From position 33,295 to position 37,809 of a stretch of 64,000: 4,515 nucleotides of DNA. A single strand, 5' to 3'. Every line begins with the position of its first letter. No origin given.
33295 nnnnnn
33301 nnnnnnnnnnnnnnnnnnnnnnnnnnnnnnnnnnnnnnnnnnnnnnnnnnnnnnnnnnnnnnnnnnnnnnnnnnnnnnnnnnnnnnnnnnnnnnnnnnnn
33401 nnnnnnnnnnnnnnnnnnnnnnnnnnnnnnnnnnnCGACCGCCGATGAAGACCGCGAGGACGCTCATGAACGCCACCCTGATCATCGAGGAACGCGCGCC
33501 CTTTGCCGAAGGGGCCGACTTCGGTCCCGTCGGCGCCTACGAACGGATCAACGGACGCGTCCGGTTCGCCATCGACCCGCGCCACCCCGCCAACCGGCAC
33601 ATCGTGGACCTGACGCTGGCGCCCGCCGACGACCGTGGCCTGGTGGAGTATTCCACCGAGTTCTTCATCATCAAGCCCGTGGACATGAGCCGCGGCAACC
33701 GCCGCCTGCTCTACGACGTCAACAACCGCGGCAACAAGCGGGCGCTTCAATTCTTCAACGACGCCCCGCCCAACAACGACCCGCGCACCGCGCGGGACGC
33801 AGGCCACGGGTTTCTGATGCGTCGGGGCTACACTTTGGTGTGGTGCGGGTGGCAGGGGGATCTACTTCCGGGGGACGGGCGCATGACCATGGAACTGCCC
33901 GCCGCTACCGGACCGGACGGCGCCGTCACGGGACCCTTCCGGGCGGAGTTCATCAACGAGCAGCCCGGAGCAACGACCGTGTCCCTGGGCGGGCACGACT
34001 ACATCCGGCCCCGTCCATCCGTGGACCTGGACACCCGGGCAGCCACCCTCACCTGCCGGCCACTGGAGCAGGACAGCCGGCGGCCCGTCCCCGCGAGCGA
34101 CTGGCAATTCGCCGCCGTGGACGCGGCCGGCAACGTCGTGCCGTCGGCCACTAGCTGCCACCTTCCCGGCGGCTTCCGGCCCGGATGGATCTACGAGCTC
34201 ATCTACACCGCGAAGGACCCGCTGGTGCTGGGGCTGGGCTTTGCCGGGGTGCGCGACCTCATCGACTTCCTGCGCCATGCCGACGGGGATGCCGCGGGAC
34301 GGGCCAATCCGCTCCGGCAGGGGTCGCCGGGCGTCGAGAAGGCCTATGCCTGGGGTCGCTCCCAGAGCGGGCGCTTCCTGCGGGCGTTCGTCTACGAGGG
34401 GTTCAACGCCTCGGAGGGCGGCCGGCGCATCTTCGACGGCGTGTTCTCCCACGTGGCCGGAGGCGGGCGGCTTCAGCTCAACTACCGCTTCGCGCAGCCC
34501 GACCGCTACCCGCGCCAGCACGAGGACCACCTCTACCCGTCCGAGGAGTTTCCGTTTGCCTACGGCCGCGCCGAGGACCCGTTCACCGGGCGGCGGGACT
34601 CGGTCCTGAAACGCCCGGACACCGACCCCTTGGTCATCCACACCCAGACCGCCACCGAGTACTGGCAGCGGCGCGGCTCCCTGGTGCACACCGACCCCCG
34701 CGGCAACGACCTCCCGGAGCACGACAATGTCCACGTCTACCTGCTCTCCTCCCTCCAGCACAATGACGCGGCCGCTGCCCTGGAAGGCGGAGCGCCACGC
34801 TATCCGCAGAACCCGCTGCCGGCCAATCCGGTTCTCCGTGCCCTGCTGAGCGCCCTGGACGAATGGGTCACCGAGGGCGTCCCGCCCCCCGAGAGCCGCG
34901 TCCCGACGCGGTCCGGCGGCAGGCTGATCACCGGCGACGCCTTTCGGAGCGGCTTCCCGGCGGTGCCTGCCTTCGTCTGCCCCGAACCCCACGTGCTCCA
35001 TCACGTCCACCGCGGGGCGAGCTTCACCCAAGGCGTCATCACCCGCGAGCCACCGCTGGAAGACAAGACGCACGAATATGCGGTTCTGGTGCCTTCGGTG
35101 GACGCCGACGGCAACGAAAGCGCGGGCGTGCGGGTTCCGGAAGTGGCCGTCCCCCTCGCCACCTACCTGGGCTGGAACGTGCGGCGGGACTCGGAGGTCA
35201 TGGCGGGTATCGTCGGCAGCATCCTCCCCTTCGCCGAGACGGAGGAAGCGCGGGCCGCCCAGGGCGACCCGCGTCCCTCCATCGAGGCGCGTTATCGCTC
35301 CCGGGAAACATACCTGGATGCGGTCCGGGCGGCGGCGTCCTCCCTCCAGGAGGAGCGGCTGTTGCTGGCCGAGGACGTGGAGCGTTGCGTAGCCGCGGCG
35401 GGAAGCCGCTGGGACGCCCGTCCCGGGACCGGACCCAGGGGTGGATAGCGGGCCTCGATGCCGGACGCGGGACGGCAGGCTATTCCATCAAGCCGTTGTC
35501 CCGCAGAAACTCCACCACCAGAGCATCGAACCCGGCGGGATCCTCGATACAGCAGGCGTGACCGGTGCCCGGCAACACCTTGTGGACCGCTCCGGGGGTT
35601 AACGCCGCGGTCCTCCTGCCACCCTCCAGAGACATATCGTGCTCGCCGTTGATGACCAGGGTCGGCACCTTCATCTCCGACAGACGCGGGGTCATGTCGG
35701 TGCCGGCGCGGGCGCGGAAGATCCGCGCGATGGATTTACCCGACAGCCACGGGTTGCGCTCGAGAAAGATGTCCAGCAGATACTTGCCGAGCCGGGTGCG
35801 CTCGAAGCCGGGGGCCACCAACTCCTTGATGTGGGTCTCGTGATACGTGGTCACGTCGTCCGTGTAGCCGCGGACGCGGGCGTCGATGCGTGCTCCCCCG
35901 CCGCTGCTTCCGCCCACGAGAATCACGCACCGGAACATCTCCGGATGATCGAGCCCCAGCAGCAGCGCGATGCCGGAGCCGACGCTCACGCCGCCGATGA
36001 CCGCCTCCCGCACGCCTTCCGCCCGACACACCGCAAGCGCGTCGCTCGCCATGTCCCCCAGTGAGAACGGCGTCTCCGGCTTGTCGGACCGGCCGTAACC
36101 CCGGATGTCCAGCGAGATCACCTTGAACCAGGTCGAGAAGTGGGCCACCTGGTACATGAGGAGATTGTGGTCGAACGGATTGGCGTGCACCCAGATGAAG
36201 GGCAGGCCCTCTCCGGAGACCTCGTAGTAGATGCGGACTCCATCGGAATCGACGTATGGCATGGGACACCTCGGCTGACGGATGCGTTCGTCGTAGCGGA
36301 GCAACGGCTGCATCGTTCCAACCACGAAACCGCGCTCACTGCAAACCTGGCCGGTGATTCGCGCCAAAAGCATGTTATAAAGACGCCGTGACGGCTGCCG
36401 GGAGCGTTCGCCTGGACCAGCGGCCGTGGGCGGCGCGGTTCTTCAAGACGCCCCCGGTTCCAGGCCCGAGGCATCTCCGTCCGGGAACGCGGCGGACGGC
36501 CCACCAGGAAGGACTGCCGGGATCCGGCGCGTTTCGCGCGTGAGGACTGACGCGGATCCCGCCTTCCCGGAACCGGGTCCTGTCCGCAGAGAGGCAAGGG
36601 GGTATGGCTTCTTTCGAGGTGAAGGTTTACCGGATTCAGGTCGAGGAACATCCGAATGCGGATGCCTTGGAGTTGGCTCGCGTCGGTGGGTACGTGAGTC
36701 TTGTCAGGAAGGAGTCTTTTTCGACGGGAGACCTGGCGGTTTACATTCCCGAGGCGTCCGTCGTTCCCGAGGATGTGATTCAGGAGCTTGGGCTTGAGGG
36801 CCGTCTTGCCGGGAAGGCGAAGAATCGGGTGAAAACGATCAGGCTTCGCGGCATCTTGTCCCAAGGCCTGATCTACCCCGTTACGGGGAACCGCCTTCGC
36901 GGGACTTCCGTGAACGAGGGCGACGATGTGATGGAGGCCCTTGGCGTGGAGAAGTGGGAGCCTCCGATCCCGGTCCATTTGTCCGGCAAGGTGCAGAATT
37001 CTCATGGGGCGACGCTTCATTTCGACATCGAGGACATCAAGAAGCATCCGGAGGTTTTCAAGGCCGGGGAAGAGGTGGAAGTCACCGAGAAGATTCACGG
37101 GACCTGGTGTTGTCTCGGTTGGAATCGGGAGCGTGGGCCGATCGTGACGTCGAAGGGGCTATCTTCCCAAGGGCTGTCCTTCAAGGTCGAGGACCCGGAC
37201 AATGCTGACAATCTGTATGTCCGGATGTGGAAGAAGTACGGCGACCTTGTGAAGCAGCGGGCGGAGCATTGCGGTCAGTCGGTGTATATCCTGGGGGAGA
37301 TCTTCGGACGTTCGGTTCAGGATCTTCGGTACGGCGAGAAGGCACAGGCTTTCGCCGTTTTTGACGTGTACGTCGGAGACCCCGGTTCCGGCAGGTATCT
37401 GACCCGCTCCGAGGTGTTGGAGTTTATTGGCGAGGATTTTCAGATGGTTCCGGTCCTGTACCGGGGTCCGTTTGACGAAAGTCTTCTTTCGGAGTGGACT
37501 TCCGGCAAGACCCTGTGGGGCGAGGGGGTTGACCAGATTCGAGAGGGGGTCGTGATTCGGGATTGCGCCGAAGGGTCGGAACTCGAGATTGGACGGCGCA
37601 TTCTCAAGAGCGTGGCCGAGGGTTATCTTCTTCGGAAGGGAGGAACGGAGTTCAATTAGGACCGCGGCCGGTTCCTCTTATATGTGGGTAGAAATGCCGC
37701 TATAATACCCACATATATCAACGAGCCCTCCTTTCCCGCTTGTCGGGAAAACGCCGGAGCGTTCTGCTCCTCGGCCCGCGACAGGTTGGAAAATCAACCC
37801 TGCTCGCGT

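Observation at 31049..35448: Hercynine synthase EgtD is translationally coupled to an HdrD-like CCG iron-sulfur protein and followed by a 667-aa hydrolase-like protein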

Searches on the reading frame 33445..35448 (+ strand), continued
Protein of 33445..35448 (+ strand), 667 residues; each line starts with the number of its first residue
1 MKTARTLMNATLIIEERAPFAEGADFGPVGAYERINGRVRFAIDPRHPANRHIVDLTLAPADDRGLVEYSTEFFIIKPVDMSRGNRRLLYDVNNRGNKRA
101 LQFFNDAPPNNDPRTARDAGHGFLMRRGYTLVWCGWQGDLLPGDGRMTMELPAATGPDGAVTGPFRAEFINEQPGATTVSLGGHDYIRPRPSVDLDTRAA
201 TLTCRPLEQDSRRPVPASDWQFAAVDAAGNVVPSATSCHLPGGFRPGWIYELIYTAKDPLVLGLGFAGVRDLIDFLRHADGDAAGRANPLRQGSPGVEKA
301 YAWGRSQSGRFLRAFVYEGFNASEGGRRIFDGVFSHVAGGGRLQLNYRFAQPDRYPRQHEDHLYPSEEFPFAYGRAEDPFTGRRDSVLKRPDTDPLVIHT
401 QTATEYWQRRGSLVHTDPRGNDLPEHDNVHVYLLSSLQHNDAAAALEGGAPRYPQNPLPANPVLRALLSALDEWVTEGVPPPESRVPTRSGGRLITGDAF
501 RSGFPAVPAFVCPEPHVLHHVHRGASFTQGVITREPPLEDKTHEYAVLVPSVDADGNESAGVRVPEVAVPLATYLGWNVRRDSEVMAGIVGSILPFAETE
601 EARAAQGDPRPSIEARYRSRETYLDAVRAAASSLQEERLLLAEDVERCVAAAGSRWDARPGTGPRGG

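Call 77: fold_search(model_id=the predicted structure, library=pdb)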
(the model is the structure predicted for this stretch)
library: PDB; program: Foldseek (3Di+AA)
matches with E <= 10: 1063; with E <= 0.001: 0
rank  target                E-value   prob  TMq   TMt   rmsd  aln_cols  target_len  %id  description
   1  6gry                  4.1e-03  0.69  0.20  0.31  14.8       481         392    9  Glucuronoyl Esterase from Solibacter usitatus. (released 2018-08-15)
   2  6fkx_B                1.0e-02  0.77  0.19  0.35  11.8       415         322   11  Crystal structure of an acetyl xylan esterase from a desert metagenome (released 2018-02-28)
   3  1gz7_A                1.4e-02  0.41  0.16  0.20  11.9       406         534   10  Crystal structure of the closed state of lipase 2 from Candida rugosa (released 2003-06-12)
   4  8goy_A                1.5e-02  0.30  0.17  0.29  14.3       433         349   10  SulE P44R (released 2023-08-02)
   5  6gu8                  1.8e-02  0.38  0.19  0.29  14.5       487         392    9  Glucuronoyl Esterase from Solibacter usitatus (released 2018-08-15)
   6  6fkx_C                2.0e-02  0.60  0.19  0.35  11.8       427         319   11  Crystal structure of an acetyl xylan esterase from a desert metagenome (released 2018-02-28)
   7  1crl_A                2.5e-02  0.33  0.17  0.20  12.1       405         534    9  INSIGHTS INTO INTERFACIAL ACTIVATION FROM AN 'OPEN' STRUCTURE OF CANDIDA RUGOSA LIPASE (released 1994-01-31)
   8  6fkx_A                2.7e-02  0.66  0.20  0.37  11.7       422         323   10  Crystal structure of an acetyl xylan esterase from a desert metagenome (released 2018-02-28)
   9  3fcy_A                2.7e-02  0.63  0.20  0.37  12.7       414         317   10  Crystal Structure of Acetyl Xylan Esterase 1 from Thermoanaerobacterium sp. JW/SL YS485 (released 2009-11-17)
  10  3h2k                  2.7e-02  0.54  0.10  0.17   8.1       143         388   11  Crystal structure of a ligand-bound form of the rice cell wall degrading esterase LipA from Xanthomonas oryzae (released 2009-08-18)
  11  2vr3_A                2.7e-02  0.06  0.08  0.13  18.4       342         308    7  Structural and Biochemical Characterization of Fibrinogen binding to ClfA from Staphylocccus aureus (released 2009-05-19)
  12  4je0_A                2.8e-02  0.04  0.08  0.12  20.9       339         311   10  Structures of SdrD from Staphylococcus aureus reveal the molecular mechanism of how the cell surface receptors recogni (released 2013-06-19)
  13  3nuz_F                3.0e-02  0.72  0.10  0.16   7.5       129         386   15  Crystal structure of a putative acetyl xylan esterase (BF1801) from Bacteroides fragilis NCTC 9343 at 2.30 A resolutio (released 2010-08-04)
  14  7yvt_A                3.0e-02  0.54  0.20  0.40   9.3       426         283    9  S-formylglutathione hydrolase from Variovorax sp. PAMC 28711 (released 2022-10-12)
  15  3nuz_B                3.0e-02  0.54  0.10  0.15   7.1       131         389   17  Crystal structure of a putative acetyl xylan esterase (BF1801) from Bacteroides fragilis NCTC 9343 at 2.30 A resolutio (released 2010-08-04)
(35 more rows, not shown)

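Call 82: find_encoding_contigs(protein=P0263, flank=10000, max_places=1)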
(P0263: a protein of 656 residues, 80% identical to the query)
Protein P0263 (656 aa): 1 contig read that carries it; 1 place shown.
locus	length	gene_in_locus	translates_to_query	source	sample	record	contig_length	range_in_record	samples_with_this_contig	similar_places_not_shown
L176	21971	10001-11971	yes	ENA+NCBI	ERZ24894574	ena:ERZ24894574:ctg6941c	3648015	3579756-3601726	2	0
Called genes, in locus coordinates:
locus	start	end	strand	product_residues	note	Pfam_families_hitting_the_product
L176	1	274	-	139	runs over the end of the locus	PF02472:ExbD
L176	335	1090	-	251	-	PF01618:MotA_ExbB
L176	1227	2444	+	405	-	PF00162:PGK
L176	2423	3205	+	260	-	PF00121:TIM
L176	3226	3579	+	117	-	PF03840:SecG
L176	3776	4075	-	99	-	PF02325:CCB3_YggT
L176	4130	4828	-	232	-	PF01168:Ala_racemase_N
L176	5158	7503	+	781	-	PF13174:TPR_6 (faint), PF13428:TPR_14 (faint), PF07719:TPR_2 (faint), PF13432:TPR_16 (faint), PF14559:TPR_19 (faint), PF13525:YfiO (faint), PF01464:SLT, PF27553:SLT_superhelical (weak)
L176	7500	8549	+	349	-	PF10017:Methyltransf_33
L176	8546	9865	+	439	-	PF02754:CCG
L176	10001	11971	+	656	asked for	PF20091:Abhydrolase_10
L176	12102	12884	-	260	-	PF00561:Abhydrolase_1, PF12697:Abhydrolase_6, PF12146:Hydrolase_4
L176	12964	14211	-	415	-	PF00994:MoCF_biosynth, PF18146:CinA_KH, PF02464:CinA (weak)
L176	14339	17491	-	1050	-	PF00873:ACR_tran, PF03176:MMPL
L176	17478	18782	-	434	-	PF25917:BSH_RND, PF25881:HH_YBHG, PF25954:Beta-barrel_RND_2, PF25989:YknX_C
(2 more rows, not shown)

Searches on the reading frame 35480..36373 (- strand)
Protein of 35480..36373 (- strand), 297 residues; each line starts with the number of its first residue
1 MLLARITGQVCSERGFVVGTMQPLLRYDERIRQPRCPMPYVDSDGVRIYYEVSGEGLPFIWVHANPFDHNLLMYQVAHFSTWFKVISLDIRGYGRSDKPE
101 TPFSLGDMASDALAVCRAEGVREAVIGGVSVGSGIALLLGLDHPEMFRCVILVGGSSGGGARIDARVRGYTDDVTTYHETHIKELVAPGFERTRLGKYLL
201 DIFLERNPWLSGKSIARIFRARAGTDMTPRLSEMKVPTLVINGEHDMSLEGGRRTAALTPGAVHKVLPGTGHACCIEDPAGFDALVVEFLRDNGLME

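Call 7: search_protein_families(library=pfam, proteins=[window:35480-36373:-], max_evalue=0.01)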
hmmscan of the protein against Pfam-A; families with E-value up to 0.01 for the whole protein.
window:35480-36373:- (297 aa): 3 families
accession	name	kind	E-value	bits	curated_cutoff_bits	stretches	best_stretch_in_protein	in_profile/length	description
PF00561.26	Abhydrolase_1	-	8.4e-18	65.4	25.8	1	58-279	2-245/245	alpha/beta hydrolase fold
PF12697.13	Abhydrolase_6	-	3.4e-11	44.7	26.3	1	62-282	4-214/217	Alpha/beta hydrolase family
PF12146.15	Hydrolase_4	-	2.1e-09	37.5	27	1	83-247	32-203/239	Serine aminopeptidase, S33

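Call 8: search_protein_families(library=ncbifam, proteins=[window:35480-36373:-], max_evalue=0.01)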
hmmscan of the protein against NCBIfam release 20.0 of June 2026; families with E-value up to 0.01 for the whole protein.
window:35480-36373:- (297 aa): 30 families (the best 25 are shown)
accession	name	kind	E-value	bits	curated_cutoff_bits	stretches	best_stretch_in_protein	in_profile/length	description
TIGR02427.1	protocat_pcaD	equivalog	2.5e-29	102.4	255.85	1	68-291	25-251/251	3-oxoadipate enol-lactonase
NF051488.1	bifunc_PcaDC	exception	9.5e-25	87.5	390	1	71-292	27-252/375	bifunctional 3-oxoadipate enol-lactonase/4-carboxymuconolactone decarboxylase PcaDC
NF051487.1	bifunc_PcaCD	exception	1.6e-20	73.6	430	1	58-291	174-412/413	bifunctional 4-carboxymuconolactone decarboxylase/3-oxoadipate enol-lactonase PcaCD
NF011457.0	PRK14875.1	equivalog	2.5e-14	53.1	307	1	40-291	116-370/372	acetoin dehydrogenase dihydrolipoyllysine-residue acetyltransferase subunit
TIGR03056.1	bchO_mg_che_rel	equivalog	3.1e-13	49.4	172.55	2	76-153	48-126/278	alpha/beta fold hydrolase BchO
NF050089.1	i_nPHAscl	equivalog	5.9e-13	48.5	300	1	49-164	11-126/288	intracellular short-chain-length polyhydroxyalkanoate depolymerase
TIGR03611.1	RutD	equivalog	1.4e-12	47.6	238.5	2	74-155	31-113/258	pyrimidine utilization protein D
TIGR03695.1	menH_SHCHC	equivalog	2.8e-12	46.6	208.55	2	77-160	23-109/252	2-succinyl-6-hydroxy-2,4-cyclohexadiene-1-carboxylate synthase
NF053683.1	esterase_mleBRB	exception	1e-11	45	585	1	85-156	54-128/280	BRB family alpha/beta fold macrolide esterase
NF052610.1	macro_16_ester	equivalog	1.7e-11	44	420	1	85-180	54-151/281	alpha/beta fold macrolide esterase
TIGR01250.1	pro_imino_pep_2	subfamily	2.8e-10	40.2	167.65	1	226-291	222-288/288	proline iminopeptidase-family hydrolase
NF045632.1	hydroxlase_HsaD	equivalog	1.2e-09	37.6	400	1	75-156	56-138/290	4,5:9,10-diseco-3-hydroxy-5,9,17-trioxoandrosta-1(10),2-diene-4-oate hydrolase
TIGR01738.1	bioH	equivalog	5.4e-09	36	206.95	1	63-289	11-244/245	pimeloyl-ACP methyl ester esterase BioH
NF002938.0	PRK03592.1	equivalog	1.4e-08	34.5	241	1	34-152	8-126/298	haloalkane dehalogenase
NF041759.1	mac_hydro_EstT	equivalog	1e-07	31.5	450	1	83-174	51-143/278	macrolide hydrolase EstT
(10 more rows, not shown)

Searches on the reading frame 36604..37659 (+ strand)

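Call 7: search_protein_families(library=pfam, proteins=[window:36604-37659:+], max_evalue=0.01)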
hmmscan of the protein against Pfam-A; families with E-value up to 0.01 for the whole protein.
window:36604-37659:+ (351 aa): 2 families
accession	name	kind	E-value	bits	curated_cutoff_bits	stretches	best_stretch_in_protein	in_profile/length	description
PF09414.15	RNA_ligase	-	3e-21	76.7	27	1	156-336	1-170/171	RNA ligase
PF21189.3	PHA02142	-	1.7e-13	51.3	27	1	12-93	9-92/92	PHA02142 OB-fold domain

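Call 8: search_protein_families(library=ncbifam, proteins=[window:36604-37659:+], max_evalue=0.01)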
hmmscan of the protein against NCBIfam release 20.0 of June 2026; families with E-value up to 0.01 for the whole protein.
window:36604-37659:+ (351 aa): 2 families
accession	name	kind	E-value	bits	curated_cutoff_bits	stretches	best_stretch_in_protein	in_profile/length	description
TIGR02306.1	RNA_lig_DRB0094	equivalog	5.7e-70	235.9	151.15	1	10-344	8-341/341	RNA ligase (ATP)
TIGR02307.1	RNA_lig_RNL2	equivalog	6e-07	29.3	197.15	1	210-335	79-214/326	RNA ligase, Rnl2 family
